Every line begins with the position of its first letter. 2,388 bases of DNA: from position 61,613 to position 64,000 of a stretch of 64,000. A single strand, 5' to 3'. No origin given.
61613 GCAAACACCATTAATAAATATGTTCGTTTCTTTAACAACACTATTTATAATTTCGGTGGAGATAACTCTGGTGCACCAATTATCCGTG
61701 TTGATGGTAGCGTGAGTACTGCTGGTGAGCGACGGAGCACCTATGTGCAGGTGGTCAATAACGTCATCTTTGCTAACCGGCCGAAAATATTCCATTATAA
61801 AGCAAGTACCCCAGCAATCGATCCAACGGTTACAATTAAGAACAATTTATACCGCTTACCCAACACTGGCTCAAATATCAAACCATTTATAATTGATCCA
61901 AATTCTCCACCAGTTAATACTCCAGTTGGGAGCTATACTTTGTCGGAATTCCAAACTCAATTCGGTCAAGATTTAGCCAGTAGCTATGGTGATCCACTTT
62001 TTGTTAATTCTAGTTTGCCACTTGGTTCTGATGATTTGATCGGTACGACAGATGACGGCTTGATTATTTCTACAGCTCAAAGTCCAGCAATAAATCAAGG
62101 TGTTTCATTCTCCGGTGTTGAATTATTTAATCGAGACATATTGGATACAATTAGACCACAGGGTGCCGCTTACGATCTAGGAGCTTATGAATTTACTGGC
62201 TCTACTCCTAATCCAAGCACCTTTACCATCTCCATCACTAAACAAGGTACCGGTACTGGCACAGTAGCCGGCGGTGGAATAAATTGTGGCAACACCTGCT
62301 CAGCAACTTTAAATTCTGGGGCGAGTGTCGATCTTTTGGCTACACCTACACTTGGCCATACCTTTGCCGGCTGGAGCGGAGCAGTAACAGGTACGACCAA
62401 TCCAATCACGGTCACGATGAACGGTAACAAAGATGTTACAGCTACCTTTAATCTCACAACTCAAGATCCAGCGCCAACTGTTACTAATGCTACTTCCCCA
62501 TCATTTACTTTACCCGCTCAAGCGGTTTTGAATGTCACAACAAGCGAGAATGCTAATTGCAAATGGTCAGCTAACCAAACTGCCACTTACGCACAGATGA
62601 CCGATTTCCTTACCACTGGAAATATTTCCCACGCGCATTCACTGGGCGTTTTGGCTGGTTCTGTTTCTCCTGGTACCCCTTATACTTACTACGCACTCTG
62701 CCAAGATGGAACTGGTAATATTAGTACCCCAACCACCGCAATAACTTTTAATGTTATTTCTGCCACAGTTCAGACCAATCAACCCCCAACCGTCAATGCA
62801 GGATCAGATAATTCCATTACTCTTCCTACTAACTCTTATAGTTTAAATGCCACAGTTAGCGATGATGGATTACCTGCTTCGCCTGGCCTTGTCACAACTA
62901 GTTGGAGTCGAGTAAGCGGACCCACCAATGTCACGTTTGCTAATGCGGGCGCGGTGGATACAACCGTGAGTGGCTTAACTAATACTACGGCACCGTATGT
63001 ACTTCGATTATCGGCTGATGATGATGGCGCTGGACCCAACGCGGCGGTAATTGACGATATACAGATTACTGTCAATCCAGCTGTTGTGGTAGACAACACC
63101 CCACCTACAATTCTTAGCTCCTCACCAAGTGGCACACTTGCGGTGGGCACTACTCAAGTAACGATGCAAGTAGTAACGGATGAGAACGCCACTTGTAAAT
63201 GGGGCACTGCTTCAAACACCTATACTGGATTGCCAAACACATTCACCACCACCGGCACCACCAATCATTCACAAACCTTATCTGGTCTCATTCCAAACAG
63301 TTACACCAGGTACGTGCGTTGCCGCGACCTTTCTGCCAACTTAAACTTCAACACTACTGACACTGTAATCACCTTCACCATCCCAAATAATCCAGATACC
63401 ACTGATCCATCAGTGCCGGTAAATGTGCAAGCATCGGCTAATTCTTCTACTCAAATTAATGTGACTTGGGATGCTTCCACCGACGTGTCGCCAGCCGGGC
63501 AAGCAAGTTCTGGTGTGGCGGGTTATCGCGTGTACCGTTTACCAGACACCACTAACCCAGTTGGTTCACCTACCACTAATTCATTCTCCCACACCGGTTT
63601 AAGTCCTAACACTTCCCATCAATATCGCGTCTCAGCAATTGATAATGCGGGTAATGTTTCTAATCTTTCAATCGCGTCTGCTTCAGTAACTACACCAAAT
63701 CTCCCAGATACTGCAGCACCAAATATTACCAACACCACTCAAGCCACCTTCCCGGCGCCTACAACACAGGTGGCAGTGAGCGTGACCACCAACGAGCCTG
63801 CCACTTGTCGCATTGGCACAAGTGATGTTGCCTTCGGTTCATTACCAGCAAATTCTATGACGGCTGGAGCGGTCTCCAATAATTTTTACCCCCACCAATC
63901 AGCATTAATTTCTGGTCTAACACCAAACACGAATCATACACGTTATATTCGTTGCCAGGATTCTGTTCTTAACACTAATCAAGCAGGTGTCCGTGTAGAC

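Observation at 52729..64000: Giant secreted multidomain protein with five copies of an unrecognised Cys-bracketed domain (C[RK]W…YVRCQD)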

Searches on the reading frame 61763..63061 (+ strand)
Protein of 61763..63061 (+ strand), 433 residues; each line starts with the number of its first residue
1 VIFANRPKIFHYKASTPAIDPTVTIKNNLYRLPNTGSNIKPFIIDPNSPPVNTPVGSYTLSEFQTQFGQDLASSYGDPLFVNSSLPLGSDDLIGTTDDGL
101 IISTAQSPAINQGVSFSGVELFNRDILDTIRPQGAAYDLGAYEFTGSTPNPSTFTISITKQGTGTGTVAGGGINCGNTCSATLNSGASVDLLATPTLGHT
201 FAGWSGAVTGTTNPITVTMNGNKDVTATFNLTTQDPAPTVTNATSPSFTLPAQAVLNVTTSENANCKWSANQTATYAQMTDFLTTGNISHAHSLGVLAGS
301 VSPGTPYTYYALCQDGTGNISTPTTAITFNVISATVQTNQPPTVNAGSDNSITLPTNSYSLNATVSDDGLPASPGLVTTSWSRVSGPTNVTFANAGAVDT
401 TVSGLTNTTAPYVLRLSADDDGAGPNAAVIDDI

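Call 26: search_protein_families(library=pfam, proteins=[window:61763-63061:+], max_evalue=0.05)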
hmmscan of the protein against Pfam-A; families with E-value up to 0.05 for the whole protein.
window:61763-63061:+ (433 aa): 3 families
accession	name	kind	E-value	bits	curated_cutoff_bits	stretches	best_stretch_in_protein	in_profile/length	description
PF22352.2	K319L-like_PKD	-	3e-11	43.6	27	1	346-423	1-74/84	K319L-like, PKD domain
PF18998.6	Flg_new_2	-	5.5e-10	39.5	23.6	1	168-230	13-70/73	Divergent InlB B-repeat domain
PF09479.16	Flg_new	-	0.0018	18.8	27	1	176-227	9-64/65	Listeria-Bacteroides repeat domain (List_Bact_rpt)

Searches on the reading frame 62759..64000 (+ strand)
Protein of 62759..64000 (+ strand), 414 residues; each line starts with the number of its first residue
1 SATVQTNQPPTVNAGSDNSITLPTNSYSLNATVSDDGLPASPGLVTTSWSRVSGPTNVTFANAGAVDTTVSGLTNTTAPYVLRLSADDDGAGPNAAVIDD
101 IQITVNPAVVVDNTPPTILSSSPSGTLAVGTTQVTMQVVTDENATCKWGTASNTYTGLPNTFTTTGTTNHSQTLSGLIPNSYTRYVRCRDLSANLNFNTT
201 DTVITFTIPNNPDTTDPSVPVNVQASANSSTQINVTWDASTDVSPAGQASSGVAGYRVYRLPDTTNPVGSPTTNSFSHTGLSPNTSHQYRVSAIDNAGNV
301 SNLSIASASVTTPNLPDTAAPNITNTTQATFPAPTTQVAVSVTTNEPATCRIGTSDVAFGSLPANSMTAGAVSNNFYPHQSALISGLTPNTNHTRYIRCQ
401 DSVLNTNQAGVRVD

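Call 26: search_protein_families(library=pfam, proteins=[window:62882-64000:+], max_evalue=0.05)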
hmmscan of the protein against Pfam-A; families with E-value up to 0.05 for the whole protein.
window:62882-64000:+ (373 aa): 5 families
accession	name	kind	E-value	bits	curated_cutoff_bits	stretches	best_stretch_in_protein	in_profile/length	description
PF00041.27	fn3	-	1.1e-07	32.4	25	1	178-259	2-75/84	Fibronectin type III domain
PF22352.2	K319L-like_PKD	-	5.1e-05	23.6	27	1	4-64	29-84/84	K319L-like, PKD domain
PF16656.11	Pur_ac_phosph_N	-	7.8e-05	23.6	30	1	179-254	1-82/93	Purple acid Phosphatase, N-terminal domain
PF25059.1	FN3_DSCAM-DSCAML_C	-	0.0082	16.9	39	0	230-260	42-72/89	DSCAM/DSCAML C-terminal Fn3-like domain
PF25523.1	Ig_RIMBP2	-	0.019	15.4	27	1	176-234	3-62/105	RIMBP2-like, immunoglobulin-like domain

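Call 85: find_related_loci(query=window:62759-64000:+, collection=metagenome_contigs, flank=10000)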
Query window:62759-64000:+ (414 aa) in metagenome_contigs; peptide patterns used: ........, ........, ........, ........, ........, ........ (x = any residue, [..] = any of these).
600 stretches matched a pattern (row limit reached: there are more); 30 encode a relative of the query (tblastn E <= 1e-3); 30 distinct loci.
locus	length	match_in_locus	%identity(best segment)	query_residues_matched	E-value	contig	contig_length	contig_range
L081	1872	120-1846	46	204-323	9e-19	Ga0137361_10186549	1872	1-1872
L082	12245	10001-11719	41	176-409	3e-17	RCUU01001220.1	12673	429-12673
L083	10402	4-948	48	7-108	8e-16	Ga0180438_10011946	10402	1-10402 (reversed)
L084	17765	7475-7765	48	3-109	9e-16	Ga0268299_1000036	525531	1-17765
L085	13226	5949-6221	44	6-106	3e-15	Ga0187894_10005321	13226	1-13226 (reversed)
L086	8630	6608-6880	44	6-106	3e-15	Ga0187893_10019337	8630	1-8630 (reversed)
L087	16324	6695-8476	34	70-406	9e-15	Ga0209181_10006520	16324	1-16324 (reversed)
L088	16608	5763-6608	42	3-142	1e-13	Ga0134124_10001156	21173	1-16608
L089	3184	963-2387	39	3-120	1e-11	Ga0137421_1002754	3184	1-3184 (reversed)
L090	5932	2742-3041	39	2-110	8e-11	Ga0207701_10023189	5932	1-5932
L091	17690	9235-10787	44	7-108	2e-10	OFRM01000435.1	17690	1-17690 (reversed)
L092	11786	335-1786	33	160-331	1e-10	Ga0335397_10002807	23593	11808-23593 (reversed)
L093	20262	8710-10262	44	7-108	2e-10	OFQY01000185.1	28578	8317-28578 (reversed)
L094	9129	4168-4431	39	213-301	2e-10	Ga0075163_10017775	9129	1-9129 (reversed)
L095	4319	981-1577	32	179-370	2e-10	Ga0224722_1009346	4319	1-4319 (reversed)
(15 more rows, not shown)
